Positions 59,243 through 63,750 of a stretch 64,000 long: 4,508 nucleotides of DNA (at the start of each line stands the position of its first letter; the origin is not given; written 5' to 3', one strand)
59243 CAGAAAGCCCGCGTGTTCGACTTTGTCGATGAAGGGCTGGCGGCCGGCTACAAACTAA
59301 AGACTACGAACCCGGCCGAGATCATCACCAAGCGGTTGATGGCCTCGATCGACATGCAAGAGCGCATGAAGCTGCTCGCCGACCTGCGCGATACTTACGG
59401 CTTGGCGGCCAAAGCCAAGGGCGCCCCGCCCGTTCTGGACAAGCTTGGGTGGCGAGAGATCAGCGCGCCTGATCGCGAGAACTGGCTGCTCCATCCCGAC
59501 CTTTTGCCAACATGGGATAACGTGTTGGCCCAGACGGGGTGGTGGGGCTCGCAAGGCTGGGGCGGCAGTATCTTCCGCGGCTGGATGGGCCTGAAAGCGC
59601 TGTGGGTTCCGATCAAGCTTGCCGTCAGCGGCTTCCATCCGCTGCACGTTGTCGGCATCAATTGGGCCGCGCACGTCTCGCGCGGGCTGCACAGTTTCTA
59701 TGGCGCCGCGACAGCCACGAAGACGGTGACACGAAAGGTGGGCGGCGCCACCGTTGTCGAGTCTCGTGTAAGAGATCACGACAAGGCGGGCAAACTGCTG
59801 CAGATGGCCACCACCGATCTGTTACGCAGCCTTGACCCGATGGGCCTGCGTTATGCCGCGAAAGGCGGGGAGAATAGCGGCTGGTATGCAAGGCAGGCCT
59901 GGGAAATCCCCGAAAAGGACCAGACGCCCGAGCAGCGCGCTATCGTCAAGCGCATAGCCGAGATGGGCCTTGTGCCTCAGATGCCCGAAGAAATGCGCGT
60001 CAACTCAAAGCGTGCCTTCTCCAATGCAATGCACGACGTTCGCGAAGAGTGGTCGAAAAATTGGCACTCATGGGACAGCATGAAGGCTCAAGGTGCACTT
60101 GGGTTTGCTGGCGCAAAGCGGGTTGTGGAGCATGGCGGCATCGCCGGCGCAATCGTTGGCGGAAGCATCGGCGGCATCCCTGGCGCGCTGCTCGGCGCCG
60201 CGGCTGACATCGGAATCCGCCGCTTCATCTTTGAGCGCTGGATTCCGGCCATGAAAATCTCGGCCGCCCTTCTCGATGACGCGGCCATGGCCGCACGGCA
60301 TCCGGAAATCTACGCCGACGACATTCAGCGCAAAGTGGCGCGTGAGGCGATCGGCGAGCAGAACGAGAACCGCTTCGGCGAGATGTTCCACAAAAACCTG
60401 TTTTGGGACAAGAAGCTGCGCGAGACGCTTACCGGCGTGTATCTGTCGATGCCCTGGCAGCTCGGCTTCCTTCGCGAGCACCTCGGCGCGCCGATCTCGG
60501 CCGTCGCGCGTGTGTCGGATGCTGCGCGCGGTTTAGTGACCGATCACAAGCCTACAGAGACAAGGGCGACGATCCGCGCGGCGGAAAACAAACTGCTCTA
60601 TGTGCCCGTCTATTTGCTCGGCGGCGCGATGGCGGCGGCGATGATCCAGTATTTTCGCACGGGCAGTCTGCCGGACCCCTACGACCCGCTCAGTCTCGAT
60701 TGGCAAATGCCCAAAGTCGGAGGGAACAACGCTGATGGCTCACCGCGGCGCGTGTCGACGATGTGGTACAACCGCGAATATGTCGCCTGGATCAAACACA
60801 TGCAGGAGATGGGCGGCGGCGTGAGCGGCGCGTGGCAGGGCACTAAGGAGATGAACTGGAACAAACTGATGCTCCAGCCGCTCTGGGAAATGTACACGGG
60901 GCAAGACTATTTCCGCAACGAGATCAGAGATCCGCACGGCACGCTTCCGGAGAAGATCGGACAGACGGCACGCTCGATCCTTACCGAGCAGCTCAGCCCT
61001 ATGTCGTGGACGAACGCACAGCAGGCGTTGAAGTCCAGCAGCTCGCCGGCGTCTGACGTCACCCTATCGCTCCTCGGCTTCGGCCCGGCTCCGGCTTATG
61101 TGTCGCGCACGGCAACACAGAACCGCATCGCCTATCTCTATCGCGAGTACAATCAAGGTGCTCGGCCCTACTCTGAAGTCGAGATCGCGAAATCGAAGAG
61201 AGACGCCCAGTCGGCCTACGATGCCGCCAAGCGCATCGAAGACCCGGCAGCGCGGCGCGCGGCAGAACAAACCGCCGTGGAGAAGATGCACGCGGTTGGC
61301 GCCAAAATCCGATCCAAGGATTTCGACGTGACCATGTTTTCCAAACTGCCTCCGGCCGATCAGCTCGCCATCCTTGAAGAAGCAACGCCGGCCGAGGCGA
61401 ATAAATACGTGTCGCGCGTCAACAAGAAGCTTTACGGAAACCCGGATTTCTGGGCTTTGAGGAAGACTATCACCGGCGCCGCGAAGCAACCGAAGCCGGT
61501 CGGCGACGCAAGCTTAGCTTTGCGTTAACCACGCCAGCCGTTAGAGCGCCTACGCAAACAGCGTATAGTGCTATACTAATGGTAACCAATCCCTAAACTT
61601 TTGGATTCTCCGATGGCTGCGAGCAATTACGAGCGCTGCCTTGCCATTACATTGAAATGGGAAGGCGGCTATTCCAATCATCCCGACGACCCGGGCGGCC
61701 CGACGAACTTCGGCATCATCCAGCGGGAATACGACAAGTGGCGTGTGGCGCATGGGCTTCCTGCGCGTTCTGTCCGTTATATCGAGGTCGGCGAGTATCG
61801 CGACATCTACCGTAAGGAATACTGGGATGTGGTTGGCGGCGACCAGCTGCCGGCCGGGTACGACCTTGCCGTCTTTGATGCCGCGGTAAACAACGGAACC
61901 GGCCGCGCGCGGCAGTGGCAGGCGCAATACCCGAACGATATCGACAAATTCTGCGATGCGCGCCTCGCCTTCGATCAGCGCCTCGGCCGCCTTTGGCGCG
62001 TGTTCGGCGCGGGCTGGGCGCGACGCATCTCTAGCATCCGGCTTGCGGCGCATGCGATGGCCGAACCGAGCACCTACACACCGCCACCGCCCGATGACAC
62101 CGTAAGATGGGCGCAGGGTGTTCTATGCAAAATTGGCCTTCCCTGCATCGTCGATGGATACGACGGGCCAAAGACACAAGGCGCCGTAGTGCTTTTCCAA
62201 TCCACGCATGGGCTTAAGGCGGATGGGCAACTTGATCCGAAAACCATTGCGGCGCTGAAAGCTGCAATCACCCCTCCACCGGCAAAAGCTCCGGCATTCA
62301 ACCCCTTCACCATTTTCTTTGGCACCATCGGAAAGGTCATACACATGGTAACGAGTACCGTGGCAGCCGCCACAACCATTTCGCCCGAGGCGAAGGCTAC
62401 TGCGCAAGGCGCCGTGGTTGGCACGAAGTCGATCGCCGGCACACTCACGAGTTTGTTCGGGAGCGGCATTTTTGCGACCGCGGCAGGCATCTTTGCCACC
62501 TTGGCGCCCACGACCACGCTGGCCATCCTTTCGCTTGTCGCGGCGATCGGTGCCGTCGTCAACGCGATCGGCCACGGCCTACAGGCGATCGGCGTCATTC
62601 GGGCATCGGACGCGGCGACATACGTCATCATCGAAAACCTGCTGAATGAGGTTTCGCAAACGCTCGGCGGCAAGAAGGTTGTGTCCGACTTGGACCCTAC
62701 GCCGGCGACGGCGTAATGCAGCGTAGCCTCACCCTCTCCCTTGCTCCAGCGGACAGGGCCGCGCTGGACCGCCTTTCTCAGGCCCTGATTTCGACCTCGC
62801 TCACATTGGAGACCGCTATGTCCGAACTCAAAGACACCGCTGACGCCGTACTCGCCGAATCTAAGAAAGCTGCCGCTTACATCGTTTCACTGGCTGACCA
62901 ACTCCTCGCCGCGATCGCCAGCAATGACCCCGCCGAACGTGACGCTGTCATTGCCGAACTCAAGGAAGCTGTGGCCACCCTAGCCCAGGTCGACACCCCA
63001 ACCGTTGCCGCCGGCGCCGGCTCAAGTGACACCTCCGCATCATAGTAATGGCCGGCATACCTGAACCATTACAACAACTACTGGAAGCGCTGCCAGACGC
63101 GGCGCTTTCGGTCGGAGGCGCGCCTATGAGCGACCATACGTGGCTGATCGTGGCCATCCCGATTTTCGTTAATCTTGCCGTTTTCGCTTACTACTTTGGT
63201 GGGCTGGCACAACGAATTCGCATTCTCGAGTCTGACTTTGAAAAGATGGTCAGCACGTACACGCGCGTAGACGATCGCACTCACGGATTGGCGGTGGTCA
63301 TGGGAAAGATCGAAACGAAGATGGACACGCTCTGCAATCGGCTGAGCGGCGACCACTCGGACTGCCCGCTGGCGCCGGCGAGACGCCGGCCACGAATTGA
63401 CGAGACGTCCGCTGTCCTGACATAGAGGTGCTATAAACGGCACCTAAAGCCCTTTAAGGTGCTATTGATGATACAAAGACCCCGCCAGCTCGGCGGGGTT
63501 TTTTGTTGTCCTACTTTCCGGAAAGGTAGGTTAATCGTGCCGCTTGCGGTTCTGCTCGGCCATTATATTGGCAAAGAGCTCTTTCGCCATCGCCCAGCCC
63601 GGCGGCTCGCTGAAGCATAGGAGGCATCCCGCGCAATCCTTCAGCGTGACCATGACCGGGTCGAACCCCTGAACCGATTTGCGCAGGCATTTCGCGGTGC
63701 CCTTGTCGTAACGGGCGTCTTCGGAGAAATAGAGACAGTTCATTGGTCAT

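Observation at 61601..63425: Endolysin with a long hydrophobic C-terminal extension and atypical lysis cassette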

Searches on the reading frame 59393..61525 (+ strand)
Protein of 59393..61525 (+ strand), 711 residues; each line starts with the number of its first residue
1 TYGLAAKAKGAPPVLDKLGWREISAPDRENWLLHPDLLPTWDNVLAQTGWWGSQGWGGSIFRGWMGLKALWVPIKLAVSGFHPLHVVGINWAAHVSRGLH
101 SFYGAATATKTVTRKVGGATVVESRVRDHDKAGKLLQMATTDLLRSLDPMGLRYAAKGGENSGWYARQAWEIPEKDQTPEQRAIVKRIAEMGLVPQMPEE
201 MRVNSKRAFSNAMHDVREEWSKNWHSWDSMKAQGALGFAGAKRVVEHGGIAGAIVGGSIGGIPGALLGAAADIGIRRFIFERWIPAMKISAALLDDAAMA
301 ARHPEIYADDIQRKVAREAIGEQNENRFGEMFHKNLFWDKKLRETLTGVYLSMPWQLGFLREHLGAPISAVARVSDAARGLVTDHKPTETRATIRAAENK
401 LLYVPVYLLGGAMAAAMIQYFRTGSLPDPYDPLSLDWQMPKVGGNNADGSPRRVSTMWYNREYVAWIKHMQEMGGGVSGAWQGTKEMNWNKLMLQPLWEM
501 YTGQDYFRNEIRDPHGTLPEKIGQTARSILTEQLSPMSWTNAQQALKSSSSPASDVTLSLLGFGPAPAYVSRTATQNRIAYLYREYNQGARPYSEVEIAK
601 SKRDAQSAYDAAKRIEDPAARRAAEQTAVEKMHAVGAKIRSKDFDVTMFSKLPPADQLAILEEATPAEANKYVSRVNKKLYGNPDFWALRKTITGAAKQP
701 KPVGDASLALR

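Call 69: search_dna_similar(query=window:59393-61525:+, collection=phages, mode=protein, max_rows=15)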
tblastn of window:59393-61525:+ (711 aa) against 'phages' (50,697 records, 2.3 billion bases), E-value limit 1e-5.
No match.

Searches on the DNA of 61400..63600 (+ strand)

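Call 7: search_dna_similar(query=window:61400-63600:+, collection=phages, mode=distant, max_rows=20)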
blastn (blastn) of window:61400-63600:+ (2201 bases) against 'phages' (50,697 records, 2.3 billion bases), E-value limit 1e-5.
Records with a match: 1; places in all: 1; records where one place covers at least 80% of the query: 0.
Best place of each record, by identity: 80-90% 1.
By first word of the organism name: Klebsiella 1.
By host as written in the record: Klebsiella pneumoniae 1.
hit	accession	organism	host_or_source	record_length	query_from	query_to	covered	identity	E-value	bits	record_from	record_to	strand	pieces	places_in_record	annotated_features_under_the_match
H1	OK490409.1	Klebsiella phage Kp4852-3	Klebsiella pneumoniae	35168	262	317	3%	85.7%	6e-8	66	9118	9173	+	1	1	record has no annotation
